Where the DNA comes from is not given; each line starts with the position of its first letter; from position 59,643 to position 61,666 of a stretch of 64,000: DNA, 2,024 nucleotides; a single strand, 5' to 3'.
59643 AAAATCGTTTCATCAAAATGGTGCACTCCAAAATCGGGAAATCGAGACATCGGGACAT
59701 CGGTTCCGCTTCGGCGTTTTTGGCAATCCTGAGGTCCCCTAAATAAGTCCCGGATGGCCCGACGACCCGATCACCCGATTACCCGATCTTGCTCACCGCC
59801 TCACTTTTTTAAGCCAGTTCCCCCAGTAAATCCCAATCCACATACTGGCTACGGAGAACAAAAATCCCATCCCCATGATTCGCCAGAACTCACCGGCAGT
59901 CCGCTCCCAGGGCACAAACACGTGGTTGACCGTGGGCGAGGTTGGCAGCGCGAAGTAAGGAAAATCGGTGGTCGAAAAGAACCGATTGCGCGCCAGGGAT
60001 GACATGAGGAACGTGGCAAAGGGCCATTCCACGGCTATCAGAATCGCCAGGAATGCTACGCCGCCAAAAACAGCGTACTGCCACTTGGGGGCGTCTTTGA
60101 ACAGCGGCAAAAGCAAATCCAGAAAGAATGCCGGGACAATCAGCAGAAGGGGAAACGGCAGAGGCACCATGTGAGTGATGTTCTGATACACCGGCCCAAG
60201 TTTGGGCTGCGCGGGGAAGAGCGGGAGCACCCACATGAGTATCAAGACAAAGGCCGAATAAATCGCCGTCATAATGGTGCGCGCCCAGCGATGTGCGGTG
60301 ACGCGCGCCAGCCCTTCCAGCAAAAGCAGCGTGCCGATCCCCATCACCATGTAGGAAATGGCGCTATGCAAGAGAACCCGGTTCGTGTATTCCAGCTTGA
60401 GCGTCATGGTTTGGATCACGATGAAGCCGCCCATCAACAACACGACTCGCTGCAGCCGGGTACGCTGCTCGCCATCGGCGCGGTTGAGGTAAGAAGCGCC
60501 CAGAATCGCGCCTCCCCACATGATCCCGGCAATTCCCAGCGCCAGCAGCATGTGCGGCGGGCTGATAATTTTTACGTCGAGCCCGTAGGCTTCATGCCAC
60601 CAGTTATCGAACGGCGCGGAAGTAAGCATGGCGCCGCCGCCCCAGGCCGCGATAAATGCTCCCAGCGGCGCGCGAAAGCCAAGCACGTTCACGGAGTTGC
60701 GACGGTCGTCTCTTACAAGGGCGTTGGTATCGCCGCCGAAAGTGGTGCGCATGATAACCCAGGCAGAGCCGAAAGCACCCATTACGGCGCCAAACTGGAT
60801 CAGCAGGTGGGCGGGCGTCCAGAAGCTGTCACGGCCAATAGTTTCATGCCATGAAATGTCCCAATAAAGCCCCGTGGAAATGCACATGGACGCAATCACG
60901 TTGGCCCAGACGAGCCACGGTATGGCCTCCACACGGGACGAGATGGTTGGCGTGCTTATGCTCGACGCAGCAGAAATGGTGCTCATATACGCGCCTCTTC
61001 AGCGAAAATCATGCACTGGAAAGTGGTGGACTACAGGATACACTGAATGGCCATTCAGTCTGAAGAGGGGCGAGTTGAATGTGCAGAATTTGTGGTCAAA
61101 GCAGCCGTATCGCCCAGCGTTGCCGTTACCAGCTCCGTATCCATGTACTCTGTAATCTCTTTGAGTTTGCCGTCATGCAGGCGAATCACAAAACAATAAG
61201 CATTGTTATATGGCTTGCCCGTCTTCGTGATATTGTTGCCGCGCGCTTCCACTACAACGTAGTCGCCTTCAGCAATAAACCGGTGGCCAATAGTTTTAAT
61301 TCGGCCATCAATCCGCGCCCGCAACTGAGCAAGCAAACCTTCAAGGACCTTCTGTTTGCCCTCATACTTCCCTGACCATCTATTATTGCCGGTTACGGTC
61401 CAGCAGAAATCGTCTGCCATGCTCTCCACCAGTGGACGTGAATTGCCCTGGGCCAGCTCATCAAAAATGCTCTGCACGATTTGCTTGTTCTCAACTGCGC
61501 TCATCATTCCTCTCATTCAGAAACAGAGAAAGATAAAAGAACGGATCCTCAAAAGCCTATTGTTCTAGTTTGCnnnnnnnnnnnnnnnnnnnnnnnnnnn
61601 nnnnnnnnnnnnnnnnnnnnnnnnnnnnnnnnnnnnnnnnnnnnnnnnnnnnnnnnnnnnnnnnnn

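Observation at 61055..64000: RiPP-like cassette at the right window edge: a short ORF upstream of a B12-binding radical SAM enzyme with a PqqD/RRE-like C-terminus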

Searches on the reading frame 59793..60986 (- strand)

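Call 3: search_protein_families(library=pfam, proteins=[window:59793-60986:-], max_evalue=0.1)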
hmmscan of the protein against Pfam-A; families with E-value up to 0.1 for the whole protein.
window:59793-60986:- (397 aa): 3 families
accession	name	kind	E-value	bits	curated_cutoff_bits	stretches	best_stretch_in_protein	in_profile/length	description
PF17592.7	DUF5489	-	0.0031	18.4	27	1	214-257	16-58/78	Family of unknown function (DUF5489)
PF13440.11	Polysacc_synt_3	-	0.013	15.2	23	1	146-255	55-161/293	Polysaccharide biosynthesis protein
PF11317.13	DUF3119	-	0.056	14.2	25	0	178-205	27-54/114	Protein of unknown function (DUF3119)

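Call 4: search_protein_families(library=ncbifam, proteins=[window:59793-60986:-], max_evalue=0.1)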
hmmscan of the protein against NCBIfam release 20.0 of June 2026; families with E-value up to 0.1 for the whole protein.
window:59793-60986:- (397 aa): 0 families

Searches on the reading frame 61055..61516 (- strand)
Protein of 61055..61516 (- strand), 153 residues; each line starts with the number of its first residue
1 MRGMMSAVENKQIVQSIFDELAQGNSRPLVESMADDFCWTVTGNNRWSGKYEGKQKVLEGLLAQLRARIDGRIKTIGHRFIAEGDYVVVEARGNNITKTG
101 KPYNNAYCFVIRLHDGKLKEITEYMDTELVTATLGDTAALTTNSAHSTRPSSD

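Call 3: search_protein_families(library=pfam, proteins=[window:61055-61516:-], max_evalue=0.1)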
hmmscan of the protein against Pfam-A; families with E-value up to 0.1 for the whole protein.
window:61055-61516:- (153 aa): 3 families
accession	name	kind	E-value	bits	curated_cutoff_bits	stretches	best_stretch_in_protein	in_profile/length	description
PF12680.13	SnoaL_2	-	5.6e-12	46.6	27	1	14-120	1-101/102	SnoaL-like domain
PF07366.18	SnoaL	-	0.0032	17.7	28.4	1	18-126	7-118/126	SnoaL-like polyketide cyclase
PF14534.12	DUF4440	-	0.029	15.2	25.2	1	12-97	3-81/107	Domain of unknown function (DUF4440)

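Call 4: search_protein_families(library=ncbifam, proteins=[window:61055-61516:-], max_evalue=0.1)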
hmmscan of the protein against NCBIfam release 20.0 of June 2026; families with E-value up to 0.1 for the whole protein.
window:61055-61516:- (153 aa): 3 families
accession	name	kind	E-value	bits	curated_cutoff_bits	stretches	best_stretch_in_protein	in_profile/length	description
TIGR02246.1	TIGR02246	subfamily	0.00014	21.8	33.95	1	12-101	8-95/128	SgcJ/EcaC family oxidoreductase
TIGR02096.1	TIGR02096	subfamily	0.0029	17.9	97.1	1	20-135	10-129/129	ketosteroid isomerase-related protein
NF053876.1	DS32_2_antiphage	equivalog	0.0059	15.7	240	1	12-71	101-157/181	NADAR family anti-phage protein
